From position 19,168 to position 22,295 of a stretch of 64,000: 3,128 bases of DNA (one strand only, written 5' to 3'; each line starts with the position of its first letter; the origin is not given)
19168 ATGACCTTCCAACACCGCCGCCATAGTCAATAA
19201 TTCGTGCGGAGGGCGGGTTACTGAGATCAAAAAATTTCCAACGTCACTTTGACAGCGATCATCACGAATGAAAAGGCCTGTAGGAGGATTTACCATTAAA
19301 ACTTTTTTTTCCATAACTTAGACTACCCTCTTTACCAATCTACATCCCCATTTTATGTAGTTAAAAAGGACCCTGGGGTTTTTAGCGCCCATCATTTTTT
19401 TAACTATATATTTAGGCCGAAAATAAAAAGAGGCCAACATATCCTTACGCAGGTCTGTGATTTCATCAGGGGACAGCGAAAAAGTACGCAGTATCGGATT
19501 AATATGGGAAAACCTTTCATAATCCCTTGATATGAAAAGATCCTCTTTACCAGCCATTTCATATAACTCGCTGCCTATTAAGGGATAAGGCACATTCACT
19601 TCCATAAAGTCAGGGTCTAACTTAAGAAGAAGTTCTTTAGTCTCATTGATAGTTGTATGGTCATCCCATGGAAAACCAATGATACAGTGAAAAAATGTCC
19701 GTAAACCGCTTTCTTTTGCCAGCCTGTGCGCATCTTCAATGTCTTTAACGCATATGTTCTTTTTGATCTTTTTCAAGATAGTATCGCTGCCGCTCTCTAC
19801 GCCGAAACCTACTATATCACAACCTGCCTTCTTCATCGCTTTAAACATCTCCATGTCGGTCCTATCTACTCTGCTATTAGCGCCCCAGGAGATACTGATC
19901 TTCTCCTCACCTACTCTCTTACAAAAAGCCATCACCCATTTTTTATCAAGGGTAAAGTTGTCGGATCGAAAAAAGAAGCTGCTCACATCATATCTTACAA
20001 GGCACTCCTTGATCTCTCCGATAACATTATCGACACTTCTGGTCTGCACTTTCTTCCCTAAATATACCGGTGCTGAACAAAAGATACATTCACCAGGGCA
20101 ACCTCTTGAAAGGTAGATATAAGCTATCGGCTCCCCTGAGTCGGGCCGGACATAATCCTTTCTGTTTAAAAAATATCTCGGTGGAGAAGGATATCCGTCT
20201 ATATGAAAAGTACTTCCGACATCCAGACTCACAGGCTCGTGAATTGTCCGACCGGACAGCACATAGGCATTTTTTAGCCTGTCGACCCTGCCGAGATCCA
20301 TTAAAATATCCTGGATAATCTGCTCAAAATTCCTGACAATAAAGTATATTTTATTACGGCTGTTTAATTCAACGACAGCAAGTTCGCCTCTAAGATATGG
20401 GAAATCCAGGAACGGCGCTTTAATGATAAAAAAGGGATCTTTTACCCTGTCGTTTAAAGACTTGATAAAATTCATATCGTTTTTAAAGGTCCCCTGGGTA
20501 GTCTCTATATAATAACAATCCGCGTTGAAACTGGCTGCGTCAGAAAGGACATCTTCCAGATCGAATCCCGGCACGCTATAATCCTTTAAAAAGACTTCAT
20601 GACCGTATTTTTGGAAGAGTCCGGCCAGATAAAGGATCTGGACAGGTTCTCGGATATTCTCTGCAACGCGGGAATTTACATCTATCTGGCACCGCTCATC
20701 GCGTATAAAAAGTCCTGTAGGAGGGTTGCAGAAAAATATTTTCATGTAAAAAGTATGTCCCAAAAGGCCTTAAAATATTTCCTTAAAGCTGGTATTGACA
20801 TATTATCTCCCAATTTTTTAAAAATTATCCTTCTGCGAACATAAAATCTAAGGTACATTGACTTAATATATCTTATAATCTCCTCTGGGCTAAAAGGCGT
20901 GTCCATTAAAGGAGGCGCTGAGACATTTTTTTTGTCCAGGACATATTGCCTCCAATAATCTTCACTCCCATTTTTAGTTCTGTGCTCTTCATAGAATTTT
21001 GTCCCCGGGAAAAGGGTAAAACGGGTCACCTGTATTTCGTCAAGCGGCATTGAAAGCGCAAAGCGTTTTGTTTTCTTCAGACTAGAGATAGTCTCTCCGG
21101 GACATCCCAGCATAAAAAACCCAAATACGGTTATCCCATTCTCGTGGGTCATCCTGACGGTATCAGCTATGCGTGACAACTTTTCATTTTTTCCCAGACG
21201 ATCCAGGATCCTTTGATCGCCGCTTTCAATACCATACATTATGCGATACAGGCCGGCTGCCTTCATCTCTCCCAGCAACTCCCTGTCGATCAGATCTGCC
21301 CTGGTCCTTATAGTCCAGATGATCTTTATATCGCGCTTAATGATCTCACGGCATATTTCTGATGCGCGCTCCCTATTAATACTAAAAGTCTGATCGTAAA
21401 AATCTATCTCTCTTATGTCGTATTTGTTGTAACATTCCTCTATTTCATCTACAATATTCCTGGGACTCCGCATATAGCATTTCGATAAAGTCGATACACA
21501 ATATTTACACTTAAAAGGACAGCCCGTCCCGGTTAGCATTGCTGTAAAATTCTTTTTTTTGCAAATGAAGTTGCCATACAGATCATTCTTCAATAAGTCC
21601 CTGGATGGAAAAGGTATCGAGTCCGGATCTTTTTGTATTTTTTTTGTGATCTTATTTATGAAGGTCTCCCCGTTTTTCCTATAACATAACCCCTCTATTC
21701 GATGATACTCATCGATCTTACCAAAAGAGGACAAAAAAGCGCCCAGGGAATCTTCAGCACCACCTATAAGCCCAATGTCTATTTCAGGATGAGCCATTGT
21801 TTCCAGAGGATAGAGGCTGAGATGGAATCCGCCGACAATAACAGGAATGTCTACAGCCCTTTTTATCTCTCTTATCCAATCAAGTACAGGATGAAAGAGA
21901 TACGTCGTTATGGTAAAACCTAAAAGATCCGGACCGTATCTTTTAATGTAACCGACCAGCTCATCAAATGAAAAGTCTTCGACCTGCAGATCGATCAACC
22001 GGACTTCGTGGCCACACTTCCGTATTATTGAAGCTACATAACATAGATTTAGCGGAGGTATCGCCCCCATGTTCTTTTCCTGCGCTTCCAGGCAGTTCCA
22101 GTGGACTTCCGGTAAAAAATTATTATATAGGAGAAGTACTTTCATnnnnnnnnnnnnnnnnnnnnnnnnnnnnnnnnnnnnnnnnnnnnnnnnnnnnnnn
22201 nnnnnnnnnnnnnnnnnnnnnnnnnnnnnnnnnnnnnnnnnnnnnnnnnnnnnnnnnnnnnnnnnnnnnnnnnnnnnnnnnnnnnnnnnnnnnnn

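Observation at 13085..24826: Seven-gene coupled operon: GT-C transferase, three B12-radical-SAM enzymes, AsnB, membrane GT2 and a Cys-less AsnB homologue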

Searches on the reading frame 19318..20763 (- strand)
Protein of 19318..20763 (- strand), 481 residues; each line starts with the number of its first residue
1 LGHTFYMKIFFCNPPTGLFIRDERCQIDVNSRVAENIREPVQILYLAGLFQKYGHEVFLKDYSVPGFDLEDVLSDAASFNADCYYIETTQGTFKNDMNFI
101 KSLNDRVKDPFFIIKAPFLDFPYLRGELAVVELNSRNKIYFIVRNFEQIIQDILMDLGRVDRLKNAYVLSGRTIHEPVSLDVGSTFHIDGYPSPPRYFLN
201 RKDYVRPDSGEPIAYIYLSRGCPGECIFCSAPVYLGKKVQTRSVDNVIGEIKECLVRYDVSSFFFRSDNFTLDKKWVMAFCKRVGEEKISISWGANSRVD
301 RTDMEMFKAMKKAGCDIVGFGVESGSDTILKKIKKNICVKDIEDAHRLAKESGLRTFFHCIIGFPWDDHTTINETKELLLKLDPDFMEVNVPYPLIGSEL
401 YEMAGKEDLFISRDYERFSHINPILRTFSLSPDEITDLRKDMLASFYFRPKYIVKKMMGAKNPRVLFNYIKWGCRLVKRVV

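Call 5: search_protein_families(library=pfam, proteins=[window:19318-20763:-], max_evalue=0.01)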
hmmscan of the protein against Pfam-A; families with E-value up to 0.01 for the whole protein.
window:19318-20763:- (481 aa): 2 families
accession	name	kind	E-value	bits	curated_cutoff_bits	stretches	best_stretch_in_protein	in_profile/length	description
PF04055.27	Radical_SAM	-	6.1e-23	82.2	29.5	1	217-376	2-163/166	Radical SAM superfamily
PF02310.24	B12-binding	-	6.3e-05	23.2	32.1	1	32-102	6-74/121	B12 binding domain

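Call 6: search_protein_families(library=ncbifam, proteins=[window:19318-20763:-], max_evalue=0.01)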
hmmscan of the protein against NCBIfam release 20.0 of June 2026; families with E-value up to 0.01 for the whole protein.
window:19318-20763:- (481 aa): 37 families (the best 25 are shown)
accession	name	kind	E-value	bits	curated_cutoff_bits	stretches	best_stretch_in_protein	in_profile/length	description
TIGR03471.1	HpnJ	equivalog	3.8e-41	141.4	577.6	1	198-458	182-444/472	hopanoid biosynthesis associated radical SAM protein HpnJ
NF033070.1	rSAM_AprD4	equivalog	1.5e-32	113.1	500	1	191-437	173-422/456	AprD4 family radical SAM diol-dehydratase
TIGR02026.1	BchE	equivalog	8e-31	107.4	481.35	1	198-455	179-435/497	magnesium-protoporphyrin IX monomethyl ester anaerobic oxidative cyclase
TIGR04479.1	bcpD_PhpK_rSAM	subfamily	1.8e-30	105.8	600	1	211-393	239-420/504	PhpK family radical SAM P-methyltransferase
TIGR04014.1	B12_SAM_MJ_0865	equivalog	2.6e-27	95.7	360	1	214-404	161-358/434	methyl-coenzyme M reductase glutamine C-methyltransferase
NF050148.1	rSAM_ApyD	equivalog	3.4e-25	88.5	750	1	219-379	205-363/645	RiPP biosynthesis radical SAM protein ApyD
TIGR04072.2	rSAM_ladder_B12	equivalog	3.6e-23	81.9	360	1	215-383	182-350/443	lipid biosynthesis B12-binding/radical SAM protein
NF038361.1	rSAM_Sden_1168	equivalog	8.5e-22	77.4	575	1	197-431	266-497/560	Sden_1168 family B12-binding radical SAM P-methyltransferase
TIGR04385.1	B12_rSAM_cofa1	equivalog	2.2e-18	66.7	450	1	185-380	167-362/438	B12 lower ligand biosynthesis radical SAM protein BzaD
TIGR04013.1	B12_SAM_MJ_1487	hypoth_equivalog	1.1e-16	60.6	251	1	213-383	151-334/382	TIGR04013 family B12-binding domain/radical SAM domain-containing protein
TIGR04367.1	HpnR_B12_rSAM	equivalog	2.6e-15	55.9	650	1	209-419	182-386/490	hopanoid C-3 methylase HpnR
NF045585.1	rSAM_slr0320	equivalog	1.6e-14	53.4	775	1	218-358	240-383/511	photosystem II high light acclimation radical SAM protein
TIGR04295.1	B12_rSAM_oligo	hypoth_equivalog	2.7e-13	49.4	400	1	213-402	200-382/422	TIGR04295 family B12-binding domain-containing radical SAM protein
TIGR03975.1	rSAM_ocin_1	subfamily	4.5e-12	45.3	281.85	1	146-382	194-430/606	RiPP maturation radical SAM C-methyltransferase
NF040542.1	rSAM_RCCLKC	equivalog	5.7e-12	45.5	450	1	217-379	184-347/423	arsinothricin biosynthesis radical SAM protein ArsL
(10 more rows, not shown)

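Call 77: search_solved_structures(query=window:19318-20763:-, max_evalue=0.001)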
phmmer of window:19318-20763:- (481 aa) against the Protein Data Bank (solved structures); distinct sequences matched with E-value up to 0.001: 7.
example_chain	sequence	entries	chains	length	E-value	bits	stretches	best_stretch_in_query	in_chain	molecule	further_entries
6fd2_B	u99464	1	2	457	1.8e-25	92.8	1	191-434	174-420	Putative apramycin biosynthetic oxidoreductase 4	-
9ccb_A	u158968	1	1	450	3.2e-20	75.5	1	214-408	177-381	Radical SAM core domain-containing protein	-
6iad_A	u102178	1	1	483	1.8e-07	33.5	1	298-416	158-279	Histone acetyltransferase, ELP3 family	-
6iaz_A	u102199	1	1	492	1.8e-07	33.4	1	298-416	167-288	Histone acetyltransferase, ELP3 family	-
6ia8_A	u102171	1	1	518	2e-07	33.3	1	298-416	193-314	Histone acetyltransferase, ELP3 family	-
4jc0_A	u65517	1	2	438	4.4e-05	25.6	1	210-385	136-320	Ribosomal protein S12 methylthiotransferase RimO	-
2qgq_A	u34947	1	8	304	6.5e-05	25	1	211-385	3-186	Protein TM_1862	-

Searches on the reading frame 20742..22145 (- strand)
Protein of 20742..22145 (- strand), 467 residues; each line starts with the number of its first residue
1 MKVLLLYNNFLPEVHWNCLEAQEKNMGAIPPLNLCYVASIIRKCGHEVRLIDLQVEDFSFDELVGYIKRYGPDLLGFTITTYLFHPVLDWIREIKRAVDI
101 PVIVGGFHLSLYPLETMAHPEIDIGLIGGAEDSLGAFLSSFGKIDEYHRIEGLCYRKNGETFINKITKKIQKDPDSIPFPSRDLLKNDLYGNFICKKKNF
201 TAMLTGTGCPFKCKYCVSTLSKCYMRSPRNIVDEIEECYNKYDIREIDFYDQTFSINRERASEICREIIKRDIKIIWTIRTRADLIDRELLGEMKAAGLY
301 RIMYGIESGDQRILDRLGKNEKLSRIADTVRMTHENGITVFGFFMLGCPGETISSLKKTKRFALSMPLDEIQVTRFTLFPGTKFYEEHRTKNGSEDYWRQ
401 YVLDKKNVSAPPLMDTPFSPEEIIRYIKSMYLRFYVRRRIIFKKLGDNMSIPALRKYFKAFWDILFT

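Call 5: search_protein_families(library=pfam, proteins=[window:20742-22145:-], max_evalue=0.01)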
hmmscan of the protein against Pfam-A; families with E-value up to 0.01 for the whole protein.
window:20742-22145:- (467 aa): 2 families
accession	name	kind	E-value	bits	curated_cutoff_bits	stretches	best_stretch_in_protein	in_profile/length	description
PF04055.27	Radical_SAM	-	3.7e-24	86.2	29.5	1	205-363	3-166/166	Radical SAM superfamily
PF02310.24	B12-binding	-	1.1e-18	67.6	32.1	1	29-137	12-120/121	B12 binding domain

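Call 6: search_protein_families(library=ncbifam, proteins=[window:20742-22145:-], max_evalue=0.01)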
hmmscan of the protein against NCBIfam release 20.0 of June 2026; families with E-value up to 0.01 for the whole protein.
window:20742-22145:- (467 aa): 30 families (the best 25 are shown)
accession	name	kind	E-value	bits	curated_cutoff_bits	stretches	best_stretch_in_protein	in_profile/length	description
TIGR03471.1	HpnJ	equivalog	5.6e-50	170.6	577.6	1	31-447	34-445/472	hopanoid biosynthesis associated radical SAM protein HpnJ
TIGR02026.1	BchE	equivalog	7.4e-46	157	481.35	1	27-443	18-435/497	magnesium-protoporphyrin IX monomethyl ester anaerobic oxidative cyclase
NF038361.1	rSAM_Sden_1168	equivalog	2.5e-38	132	575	1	28-399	82-483/560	Sden_1168 family B12-binding radical SAM P-methyltransferase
TIGR04385.1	B12_rSAM_cofa1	equivalog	3.3e-38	132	450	1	27-362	16-360/438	B12 lower ligand biosynthesis radical SAM protein BzaD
TIGR04072.2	rSAM_ladder_B12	equivalog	5.8e-35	120.8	360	1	29-359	16-342/443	lipid biosynthesis B12-binding/radical SAM protein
NF050148.1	rSAM_ApyD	equivalog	6.1e-32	110.8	750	1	23-361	17-361/645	RiPP biosynthesis radical SAM protein ApyD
TIGR04479.1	bcpD_PhpK_rSAM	subfamily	1.8e-30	105.8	600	1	25-362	66-405/504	PhpK family radical SAM P-methyltransferase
TIGR04367.1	HpnR_B12_rSAM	equivalog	1.4e-28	99.7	650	1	29-397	20-382/490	hopanoid C-3 methylase HpnR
NF033070.1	rSAM_AprD4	equivalog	2.8e-27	95.7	500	1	175-386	171-388/456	AprD4 family radical SAM diol-dehydratase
TIGR04014.1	B12_SAM_MJ_0865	equivalog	3.8e-21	75.4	360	1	76-387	45-357/434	methyl-coenzyme M reductase glutamine C-methyltransferase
TIGR04013.1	B12_SAM_MJ_1487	hypoth_equivalog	5.4e-21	74.9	251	2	62-240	33-194/382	TIGR04013 family B12-binding domain/radical SAM domain-containing protein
TIGR04295.1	B12_rSAM_oligo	hypoth_equivalog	7e-19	67.8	400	1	31-324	25-319/422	TIGR04295 family B12-binding domain-containing radical SAM protein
TIGR03975.1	rSAM_ocin_1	subfamily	1.5e-17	63.3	281.85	1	60-354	117-418/606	RiPP maturation radical SAM C-methyltransferase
NF040542.1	rSAM_RCCLKC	equivalog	2.2e-12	46.9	450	1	174-389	154-378/423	arsinothricin biosynthesis radical SAM protein ArsL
TIGR04428.1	B12_rSAM_trp_MT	equivalog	2.6e-12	45.9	500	1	200-378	216-407/558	tryptophan 2-C-methyltransferase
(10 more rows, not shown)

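Call 76: search_solved_structures(query=window:20742-22145:-, max_evalue=0.001)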
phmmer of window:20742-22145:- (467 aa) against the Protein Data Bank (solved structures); distinct sequences matched with E-value up to 0.001: 5.
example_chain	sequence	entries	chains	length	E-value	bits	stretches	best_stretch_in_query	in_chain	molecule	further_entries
6fd2_B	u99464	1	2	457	4.6e-21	78.1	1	176-386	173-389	Putative apramycin biosynthetic oxidoreductase 4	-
9ccb_A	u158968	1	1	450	2.5e-14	55.9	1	103-389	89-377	Radical SAM core domain-containing protein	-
6wte_A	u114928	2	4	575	3.3e-08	35.8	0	200-359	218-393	B12-binding domain-containing protein | Tryptophan-C2-methyltransferase containing B12-binding domain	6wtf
7kdx_A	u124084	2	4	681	1.4e-05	27.1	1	72-264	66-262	Methyltransferase TokK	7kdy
9p2u_A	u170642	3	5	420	3.8e-05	25.7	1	278-384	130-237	Radical S-adenosylmethionine methyltransferase NocN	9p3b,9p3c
